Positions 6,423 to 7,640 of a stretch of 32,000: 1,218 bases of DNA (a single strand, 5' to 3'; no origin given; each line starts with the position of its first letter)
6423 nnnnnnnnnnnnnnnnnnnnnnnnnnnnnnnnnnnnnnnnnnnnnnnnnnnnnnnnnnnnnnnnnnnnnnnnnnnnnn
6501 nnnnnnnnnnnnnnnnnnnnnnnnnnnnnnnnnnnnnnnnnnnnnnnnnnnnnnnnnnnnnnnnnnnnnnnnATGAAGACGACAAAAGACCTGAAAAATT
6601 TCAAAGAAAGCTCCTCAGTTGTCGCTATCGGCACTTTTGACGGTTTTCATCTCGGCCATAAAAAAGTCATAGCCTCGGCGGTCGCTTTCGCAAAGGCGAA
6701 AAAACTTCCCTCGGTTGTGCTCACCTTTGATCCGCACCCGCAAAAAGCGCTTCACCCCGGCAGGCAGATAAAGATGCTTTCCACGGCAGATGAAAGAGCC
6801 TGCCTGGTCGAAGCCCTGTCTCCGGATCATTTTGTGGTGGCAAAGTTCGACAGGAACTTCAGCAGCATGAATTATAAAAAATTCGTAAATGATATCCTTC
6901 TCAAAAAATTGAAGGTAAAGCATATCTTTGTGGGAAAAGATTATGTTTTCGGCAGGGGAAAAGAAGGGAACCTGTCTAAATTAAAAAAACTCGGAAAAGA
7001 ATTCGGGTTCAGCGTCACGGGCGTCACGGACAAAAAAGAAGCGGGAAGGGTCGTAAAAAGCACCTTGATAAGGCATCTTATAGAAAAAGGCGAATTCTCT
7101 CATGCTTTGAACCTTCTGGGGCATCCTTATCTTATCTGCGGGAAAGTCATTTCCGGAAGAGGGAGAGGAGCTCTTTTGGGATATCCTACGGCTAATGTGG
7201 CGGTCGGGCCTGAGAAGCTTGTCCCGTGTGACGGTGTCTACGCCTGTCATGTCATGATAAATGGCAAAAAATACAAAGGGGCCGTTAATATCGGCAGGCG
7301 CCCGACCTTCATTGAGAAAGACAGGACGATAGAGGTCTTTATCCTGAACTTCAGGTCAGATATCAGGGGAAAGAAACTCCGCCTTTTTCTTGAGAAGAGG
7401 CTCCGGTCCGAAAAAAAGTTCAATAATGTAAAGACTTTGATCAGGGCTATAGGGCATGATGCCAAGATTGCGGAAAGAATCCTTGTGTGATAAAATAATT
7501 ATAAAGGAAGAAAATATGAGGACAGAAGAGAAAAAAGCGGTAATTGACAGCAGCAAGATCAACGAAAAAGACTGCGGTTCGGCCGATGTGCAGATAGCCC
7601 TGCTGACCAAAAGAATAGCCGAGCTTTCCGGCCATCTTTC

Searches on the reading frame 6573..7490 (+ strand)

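Call 7: search_protein_families(library=pfam, proteins=[window:6573-7490:+], max_evalue=0.01)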
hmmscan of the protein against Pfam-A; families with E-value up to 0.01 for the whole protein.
window:6573-7490:+ (305 aa): 3 families
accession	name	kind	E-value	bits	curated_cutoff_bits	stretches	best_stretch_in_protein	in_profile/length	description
PF06574.18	FAD_syn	-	2.2e-46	158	27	1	12-164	5-157/158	FAD synthetase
PF01687.23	Flavokinase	-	1.7e-38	132.1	19.6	1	182-304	1-124/124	Riboflavin kinase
PF01467.32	CTP_transf_like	-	1.2e-06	29.2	21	1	18-168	2-132/133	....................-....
